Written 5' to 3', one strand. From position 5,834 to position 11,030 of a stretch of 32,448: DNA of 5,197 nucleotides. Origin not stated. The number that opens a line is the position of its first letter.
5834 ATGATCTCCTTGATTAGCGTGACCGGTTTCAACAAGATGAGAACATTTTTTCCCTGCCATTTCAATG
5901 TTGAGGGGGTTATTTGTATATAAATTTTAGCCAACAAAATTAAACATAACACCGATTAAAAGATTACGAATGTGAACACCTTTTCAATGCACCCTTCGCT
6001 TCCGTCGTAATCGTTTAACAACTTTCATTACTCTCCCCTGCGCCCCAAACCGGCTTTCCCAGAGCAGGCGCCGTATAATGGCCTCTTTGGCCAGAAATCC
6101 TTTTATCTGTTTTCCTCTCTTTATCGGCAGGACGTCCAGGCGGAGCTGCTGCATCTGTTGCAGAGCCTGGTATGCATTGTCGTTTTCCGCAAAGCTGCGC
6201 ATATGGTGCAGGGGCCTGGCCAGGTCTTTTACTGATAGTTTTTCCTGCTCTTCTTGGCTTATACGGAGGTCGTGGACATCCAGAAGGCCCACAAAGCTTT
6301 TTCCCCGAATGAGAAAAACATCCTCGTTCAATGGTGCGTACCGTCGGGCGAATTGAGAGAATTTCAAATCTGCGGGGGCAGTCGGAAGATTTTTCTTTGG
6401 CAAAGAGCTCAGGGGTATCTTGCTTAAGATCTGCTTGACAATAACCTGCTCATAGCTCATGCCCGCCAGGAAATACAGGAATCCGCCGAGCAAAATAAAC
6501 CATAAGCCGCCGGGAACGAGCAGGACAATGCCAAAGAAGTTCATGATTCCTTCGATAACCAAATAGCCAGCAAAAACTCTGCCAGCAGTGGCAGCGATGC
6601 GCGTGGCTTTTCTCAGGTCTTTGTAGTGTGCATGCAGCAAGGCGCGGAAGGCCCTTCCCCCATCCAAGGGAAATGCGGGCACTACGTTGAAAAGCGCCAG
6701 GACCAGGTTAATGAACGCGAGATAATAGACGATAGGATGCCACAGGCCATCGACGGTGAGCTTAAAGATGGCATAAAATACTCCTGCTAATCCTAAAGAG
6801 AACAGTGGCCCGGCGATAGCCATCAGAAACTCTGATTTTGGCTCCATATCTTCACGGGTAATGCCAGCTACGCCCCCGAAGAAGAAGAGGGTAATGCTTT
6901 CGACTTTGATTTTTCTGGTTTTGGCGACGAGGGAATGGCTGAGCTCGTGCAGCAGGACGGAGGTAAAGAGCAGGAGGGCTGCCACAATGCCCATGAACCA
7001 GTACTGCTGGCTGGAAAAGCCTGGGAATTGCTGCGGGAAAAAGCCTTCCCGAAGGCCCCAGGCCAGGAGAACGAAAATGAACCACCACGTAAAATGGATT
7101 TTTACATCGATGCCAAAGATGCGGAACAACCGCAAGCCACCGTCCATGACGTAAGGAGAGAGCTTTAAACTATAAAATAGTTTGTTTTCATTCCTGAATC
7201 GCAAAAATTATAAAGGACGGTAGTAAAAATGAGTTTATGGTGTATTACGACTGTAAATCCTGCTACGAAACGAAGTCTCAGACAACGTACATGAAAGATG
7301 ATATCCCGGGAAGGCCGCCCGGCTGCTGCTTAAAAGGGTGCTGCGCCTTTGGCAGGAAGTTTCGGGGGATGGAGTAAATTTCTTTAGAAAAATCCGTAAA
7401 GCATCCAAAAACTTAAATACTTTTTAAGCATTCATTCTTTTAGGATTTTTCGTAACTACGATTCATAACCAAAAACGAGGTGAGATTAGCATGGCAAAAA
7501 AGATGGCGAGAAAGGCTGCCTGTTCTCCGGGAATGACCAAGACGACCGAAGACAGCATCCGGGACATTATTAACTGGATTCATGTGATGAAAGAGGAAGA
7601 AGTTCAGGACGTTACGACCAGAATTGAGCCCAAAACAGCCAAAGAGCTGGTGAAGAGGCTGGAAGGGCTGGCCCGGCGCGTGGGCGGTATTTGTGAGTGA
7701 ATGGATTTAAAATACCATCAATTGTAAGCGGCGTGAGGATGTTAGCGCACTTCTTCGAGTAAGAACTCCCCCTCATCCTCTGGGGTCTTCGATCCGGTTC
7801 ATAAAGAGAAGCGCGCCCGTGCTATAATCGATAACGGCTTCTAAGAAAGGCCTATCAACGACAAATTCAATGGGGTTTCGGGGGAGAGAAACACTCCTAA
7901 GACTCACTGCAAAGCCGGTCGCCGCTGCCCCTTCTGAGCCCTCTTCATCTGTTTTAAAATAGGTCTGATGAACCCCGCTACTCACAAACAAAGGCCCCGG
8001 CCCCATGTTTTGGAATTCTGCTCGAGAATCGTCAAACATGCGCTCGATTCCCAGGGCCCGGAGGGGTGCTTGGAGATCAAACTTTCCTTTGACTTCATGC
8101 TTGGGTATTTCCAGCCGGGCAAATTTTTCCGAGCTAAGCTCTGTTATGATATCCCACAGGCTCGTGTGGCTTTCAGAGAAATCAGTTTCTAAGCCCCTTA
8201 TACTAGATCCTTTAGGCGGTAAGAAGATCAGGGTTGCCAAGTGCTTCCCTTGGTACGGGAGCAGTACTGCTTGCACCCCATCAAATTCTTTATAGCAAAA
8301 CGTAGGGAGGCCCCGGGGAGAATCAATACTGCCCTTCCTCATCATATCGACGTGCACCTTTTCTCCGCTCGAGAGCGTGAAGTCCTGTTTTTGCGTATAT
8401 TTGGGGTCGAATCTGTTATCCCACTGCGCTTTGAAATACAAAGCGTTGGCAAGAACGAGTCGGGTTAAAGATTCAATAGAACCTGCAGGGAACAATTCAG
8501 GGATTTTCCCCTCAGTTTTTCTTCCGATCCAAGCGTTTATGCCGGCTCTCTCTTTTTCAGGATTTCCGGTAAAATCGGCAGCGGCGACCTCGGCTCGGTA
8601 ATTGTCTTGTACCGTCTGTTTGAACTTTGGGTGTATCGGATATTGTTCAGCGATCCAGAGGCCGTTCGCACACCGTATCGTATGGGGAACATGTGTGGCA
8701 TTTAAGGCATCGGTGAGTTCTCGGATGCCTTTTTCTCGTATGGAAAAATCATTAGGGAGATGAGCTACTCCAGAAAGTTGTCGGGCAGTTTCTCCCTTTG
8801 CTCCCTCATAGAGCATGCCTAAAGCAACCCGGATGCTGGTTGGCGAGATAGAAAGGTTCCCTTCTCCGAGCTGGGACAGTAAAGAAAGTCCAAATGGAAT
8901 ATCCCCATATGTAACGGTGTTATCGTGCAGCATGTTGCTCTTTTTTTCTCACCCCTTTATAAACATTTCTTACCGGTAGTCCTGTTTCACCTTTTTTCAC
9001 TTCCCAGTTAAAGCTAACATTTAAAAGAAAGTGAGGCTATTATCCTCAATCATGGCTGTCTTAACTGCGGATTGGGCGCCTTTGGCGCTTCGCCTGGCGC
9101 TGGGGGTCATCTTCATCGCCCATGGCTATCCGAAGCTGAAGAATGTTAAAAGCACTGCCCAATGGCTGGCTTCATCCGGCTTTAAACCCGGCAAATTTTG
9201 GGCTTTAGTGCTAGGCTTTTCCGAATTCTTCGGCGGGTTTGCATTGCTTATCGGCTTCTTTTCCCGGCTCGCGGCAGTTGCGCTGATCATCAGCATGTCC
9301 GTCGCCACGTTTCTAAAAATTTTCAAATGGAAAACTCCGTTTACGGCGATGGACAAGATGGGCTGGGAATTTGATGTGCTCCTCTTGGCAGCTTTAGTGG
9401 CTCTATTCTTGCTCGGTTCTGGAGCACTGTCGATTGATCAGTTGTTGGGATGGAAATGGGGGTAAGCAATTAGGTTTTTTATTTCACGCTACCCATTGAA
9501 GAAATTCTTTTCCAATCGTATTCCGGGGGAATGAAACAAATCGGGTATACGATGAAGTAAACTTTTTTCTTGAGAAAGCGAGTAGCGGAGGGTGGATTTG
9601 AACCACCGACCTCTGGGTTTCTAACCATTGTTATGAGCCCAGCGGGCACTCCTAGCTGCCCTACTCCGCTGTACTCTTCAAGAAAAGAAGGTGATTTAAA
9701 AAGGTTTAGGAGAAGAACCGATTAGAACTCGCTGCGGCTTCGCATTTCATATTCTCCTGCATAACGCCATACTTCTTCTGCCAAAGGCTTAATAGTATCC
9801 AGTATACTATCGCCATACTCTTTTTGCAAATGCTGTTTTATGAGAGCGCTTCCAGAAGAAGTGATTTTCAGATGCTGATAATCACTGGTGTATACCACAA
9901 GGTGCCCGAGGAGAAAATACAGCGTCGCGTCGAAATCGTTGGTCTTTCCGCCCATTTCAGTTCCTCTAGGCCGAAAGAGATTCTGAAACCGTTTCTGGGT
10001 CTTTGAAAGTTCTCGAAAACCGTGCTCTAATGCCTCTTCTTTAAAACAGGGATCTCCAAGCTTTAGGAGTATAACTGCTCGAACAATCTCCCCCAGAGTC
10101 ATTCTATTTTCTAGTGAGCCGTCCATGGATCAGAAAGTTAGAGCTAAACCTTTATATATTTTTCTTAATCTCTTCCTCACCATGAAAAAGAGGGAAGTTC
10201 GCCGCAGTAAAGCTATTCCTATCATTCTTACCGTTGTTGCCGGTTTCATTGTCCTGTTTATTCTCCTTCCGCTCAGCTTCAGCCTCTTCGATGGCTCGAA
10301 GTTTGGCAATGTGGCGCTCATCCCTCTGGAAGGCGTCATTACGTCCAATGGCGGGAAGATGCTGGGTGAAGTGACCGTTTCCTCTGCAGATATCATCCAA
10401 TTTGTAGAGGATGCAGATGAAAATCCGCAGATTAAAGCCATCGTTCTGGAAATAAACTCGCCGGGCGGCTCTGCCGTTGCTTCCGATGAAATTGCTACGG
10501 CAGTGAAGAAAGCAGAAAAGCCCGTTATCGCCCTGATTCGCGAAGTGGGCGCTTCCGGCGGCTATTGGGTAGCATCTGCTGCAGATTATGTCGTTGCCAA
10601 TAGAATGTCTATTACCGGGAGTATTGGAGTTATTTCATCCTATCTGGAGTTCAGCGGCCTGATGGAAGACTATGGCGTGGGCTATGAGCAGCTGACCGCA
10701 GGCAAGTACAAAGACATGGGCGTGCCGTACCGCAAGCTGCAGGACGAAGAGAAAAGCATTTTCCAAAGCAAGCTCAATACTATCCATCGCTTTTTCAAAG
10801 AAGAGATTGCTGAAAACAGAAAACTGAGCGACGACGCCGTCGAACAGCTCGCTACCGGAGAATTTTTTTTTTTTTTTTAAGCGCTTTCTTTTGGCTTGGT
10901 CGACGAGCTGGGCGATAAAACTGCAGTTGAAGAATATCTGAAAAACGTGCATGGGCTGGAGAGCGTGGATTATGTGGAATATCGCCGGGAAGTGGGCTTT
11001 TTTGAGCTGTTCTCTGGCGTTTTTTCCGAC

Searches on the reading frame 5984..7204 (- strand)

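Call 11: search_protein_families(library=pfam, proteins=[window:5984-7204:-])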
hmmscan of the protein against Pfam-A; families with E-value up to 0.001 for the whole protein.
window:5984-7204:- (406 aa): 2 families
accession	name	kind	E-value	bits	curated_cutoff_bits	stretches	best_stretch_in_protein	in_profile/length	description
PF02163.28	Peptidase_M50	-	1.5e-21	77.2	27.2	1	75-211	2-217/221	Peptidase family M50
PF13398.12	Peptidase_M50B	-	4e-05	23.9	26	1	78-172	20-110/201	Peptidase M50B-like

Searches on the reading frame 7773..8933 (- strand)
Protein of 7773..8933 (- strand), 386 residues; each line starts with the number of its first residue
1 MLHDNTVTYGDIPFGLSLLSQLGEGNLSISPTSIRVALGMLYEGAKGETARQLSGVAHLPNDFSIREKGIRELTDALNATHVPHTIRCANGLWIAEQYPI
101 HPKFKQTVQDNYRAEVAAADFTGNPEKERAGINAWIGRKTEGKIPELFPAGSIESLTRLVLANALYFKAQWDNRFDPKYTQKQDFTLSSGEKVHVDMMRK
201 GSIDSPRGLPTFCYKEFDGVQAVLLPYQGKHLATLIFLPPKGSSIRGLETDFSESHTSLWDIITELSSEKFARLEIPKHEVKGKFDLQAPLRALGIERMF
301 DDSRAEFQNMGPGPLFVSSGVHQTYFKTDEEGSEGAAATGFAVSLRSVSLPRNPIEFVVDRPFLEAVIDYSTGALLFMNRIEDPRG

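Call 11: search_protein_families(library=pfam, proteins=[window:7773-8933:-])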
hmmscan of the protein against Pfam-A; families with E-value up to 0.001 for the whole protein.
window:7773-8933:- (386 aa): 1 family
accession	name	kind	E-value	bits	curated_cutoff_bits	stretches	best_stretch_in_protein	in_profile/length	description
PF00079.25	Serpin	-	8.2e-92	308.7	27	1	19-384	11-370/370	Serpin (serine protease inhibitor)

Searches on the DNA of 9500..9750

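Call 9: search_rna_families(source=window, start=9500, end=9750, threshold=gathering, show_alignments=1)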
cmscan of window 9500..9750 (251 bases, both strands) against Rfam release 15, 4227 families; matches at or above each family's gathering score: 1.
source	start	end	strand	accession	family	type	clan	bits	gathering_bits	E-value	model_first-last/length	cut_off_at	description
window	9583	9670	-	RF00005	tRNA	Gene; tRNA;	CL00001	52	29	1.1e-10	1-71/71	no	tRNA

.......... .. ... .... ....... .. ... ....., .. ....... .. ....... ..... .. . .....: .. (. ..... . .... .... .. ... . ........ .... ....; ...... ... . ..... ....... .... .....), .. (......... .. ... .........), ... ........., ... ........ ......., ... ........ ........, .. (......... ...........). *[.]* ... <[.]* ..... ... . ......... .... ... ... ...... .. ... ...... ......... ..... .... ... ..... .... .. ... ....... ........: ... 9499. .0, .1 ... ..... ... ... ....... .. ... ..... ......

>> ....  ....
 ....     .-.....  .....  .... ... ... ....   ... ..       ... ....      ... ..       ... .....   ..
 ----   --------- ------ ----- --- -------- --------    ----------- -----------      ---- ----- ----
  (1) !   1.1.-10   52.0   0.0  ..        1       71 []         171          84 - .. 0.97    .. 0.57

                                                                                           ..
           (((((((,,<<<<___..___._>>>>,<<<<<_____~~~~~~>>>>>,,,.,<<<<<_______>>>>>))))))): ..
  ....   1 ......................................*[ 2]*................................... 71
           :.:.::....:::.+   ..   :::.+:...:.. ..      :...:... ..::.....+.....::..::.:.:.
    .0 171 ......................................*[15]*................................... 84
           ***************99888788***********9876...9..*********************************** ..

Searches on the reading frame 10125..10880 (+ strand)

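Call 59: search_protein_families(library=pfam, proteins=[window:10125-10880:+], max_evalue=0.001)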
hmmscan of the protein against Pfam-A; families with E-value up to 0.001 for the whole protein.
window:10125-10880:+ (251 aa): 5 families
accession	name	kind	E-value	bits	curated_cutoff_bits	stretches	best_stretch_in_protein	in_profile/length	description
PF01343.23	Peptidase_S49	-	8e-38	130.3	24.9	1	128-249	3-124/154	Peptidase family S49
PF25145.1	NfeD1b_N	-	3.9e-09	36.8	40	1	95-171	24-99/189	NfeD1b, N-terminal domain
PF01972.22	SDH_protease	-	7.2e-07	28.9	31.3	1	100-167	88-155/286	ClpP-like SDH-type serine proteinase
PF00378.25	ECH_1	-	2.8e-05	24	27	0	122-162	79-119/251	Enoyl-CoA hydratase/isomerase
PF00574.28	CLP_protease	-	4.3e-05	23.9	20.2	1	89-164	32-105/182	Clp protease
